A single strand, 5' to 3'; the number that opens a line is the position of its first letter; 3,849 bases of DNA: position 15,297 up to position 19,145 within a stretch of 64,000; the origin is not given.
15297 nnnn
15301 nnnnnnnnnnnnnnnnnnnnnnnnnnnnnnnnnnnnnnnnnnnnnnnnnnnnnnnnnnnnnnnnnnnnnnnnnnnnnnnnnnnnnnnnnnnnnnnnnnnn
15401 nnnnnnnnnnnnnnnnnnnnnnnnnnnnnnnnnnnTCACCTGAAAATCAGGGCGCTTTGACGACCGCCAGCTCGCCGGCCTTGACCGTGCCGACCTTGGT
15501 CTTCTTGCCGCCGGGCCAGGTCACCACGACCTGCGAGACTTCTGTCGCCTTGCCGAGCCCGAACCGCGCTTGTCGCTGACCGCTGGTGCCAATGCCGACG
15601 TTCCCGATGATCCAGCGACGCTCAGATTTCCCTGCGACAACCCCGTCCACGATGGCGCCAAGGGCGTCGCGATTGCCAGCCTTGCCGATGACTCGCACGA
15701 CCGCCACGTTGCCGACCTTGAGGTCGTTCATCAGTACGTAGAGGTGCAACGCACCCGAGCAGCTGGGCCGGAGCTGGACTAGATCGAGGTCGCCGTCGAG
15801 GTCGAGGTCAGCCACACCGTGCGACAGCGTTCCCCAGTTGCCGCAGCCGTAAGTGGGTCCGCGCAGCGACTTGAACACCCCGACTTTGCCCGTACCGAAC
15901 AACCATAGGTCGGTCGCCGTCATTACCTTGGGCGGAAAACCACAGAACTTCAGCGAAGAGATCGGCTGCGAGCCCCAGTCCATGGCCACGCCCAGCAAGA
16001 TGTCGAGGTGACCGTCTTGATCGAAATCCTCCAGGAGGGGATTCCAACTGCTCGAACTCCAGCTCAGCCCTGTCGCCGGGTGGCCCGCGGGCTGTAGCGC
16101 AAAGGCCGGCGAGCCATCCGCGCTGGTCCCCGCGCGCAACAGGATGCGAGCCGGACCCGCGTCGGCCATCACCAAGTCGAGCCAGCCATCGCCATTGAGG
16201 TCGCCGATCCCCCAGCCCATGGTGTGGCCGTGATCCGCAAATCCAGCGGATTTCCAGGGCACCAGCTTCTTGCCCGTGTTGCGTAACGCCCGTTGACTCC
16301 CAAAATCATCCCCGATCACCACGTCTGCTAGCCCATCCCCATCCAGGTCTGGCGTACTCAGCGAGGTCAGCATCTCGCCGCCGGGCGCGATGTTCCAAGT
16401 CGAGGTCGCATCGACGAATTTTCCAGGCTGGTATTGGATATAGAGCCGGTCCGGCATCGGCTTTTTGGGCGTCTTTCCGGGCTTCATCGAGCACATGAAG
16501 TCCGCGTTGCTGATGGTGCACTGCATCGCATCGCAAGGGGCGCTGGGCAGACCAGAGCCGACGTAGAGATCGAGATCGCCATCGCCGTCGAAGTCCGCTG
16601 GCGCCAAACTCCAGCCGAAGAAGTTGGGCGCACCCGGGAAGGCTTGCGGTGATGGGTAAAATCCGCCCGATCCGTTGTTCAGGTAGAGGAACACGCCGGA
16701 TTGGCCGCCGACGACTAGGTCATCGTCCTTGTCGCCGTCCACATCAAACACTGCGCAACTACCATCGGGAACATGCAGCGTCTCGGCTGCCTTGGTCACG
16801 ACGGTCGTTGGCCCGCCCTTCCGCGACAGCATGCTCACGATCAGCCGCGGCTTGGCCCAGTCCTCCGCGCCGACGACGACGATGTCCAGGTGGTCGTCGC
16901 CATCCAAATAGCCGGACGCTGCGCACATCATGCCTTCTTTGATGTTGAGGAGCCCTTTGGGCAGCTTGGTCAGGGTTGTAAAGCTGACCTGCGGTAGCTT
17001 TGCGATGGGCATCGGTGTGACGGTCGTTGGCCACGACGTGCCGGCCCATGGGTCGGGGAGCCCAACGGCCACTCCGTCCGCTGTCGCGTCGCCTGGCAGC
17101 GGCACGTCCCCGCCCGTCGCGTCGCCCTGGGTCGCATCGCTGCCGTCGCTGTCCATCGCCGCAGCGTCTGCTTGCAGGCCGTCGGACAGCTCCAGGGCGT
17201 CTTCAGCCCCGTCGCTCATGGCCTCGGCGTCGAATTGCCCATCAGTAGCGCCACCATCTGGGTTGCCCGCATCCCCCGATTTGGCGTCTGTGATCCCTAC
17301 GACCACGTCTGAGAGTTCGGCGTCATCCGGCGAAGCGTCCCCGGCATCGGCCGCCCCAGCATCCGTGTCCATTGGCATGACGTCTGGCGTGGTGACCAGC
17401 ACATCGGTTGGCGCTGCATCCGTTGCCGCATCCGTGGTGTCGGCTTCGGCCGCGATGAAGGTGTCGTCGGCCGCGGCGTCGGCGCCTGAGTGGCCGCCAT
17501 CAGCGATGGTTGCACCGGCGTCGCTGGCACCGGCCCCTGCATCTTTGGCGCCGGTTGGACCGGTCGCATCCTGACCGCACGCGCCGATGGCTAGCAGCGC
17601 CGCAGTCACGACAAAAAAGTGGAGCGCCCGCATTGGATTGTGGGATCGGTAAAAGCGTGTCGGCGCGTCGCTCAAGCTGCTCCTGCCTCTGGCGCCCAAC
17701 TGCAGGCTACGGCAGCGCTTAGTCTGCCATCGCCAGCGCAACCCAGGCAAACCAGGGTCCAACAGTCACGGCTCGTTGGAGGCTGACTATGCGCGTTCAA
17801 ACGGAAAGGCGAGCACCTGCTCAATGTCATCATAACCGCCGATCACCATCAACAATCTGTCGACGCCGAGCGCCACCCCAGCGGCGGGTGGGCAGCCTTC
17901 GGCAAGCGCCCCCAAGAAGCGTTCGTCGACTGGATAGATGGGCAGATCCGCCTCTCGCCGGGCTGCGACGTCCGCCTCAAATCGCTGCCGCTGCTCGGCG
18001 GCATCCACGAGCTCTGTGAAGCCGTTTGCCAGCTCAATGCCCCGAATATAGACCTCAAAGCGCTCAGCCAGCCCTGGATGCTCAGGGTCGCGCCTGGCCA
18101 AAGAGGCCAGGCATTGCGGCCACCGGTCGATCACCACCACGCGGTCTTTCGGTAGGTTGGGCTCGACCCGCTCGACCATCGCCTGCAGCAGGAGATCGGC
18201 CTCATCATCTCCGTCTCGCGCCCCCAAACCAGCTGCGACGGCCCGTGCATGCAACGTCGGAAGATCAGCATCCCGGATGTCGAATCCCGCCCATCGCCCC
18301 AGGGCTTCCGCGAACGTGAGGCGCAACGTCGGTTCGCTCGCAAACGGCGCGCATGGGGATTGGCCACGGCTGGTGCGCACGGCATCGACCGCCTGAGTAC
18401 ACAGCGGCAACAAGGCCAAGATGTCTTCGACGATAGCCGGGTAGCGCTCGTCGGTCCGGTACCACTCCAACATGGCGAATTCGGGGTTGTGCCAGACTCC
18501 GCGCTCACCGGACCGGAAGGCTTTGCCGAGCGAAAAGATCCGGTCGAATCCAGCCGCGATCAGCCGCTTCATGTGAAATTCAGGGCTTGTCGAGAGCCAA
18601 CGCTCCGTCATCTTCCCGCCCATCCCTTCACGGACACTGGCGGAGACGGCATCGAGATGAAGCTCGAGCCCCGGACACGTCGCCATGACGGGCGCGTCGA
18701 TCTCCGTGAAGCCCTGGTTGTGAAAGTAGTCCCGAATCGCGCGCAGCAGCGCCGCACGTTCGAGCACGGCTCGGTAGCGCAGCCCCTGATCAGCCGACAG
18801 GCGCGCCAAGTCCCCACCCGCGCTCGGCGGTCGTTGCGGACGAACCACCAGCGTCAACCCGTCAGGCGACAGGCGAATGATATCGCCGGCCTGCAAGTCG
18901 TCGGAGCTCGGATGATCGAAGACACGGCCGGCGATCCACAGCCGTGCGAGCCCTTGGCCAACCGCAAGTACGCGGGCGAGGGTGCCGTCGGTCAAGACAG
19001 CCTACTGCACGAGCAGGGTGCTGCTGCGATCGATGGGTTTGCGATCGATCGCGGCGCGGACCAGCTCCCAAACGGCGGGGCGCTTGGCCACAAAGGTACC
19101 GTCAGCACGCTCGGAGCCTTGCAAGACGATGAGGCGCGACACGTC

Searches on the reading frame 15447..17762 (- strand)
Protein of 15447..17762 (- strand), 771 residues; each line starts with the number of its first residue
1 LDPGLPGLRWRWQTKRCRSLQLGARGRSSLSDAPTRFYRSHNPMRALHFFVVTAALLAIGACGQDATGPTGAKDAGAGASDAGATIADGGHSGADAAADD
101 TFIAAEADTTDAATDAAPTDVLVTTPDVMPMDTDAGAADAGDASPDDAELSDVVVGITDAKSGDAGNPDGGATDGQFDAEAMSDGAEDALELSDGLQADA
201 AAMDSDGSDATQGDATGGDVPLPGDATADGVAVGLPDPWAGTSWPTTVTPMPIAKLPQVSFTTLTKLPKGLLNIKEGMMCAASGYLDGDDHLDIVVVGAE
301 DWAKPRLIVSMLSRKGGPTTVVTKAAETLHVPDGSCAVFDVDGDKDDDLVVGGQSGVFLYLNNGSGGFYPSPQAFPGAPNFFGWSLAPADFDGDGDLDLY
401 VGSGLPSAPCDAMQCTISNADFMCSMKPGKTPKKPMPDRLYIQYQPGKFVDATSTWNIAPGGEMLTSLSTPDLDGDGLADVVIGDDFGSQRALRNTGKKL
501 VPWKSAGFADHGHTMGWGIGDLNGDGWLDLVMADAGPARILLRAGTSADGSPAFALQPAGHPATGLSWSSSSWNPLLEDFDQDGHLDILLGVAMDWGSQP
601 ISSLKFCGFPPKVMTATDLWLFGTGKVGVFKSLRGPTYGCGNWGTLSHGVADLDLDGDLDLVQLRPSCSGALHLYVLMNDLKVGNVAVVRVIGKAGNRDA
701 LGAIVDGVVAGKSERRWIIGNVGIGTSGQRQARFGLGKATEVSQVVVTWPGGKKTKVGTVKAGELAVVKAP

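Call 38: search_protein_families(library=pfam, proteins=[window:15447-17762:-], max_evalue=0.001)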
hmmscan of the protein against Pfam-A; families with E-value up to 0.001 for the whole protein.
window:15447-17762:- (771 aa): 3 families
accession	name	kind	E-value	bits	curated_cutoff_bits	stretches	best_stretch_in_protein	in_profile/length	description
PF13517.12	FG-GAP_3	-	7.3e-32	110.2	26.9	4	340-401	1-61/61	FG-GAP-like repeat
PF01839.29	FG-GAP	-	1.6e-13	50.6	22.1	2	382-404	1-23/37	FG-GAP repeat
PF07593.17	UnbV_ASPIC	-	1.5e-08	34.9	23.4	1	700-763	1-64/68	ASPIC and UnbV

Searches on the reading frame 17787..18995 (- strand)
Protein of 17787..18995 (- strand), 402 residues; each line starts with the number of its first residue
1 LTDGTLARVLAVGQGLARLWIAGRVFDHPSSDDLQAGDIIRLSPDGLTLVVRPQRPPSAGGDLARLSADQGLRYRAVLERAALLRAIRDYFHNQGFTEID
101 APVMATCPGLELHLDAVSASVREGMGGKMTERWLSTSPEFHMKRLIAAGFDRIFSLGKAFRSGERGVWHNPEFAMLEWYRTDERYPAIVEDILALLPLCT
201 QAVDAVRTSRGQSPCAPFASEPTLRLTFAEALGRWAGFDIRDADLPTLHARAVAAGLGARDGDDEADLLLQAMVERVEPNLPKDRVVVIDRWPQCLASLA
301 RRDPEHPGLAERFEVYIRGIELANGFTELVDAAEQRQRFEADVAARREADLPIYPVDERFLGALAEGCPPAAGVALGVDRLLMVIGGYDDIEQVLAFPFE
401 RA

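Call 38: search_protein_families(library=pfam, proteins=[window:17787-18995:-], max_evalue=0.001)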
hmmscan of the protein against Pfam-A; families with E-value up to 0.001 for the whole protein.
window:17787-18995:- (402 aa): 1 family
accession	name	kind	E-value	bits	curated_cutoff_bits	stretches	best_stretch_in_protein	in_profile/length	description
PF00152.25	tRNA-synt_2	-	3.8e-43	148.1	25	1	79-399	24-306/308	tRNA synthetases class II (D, K and N)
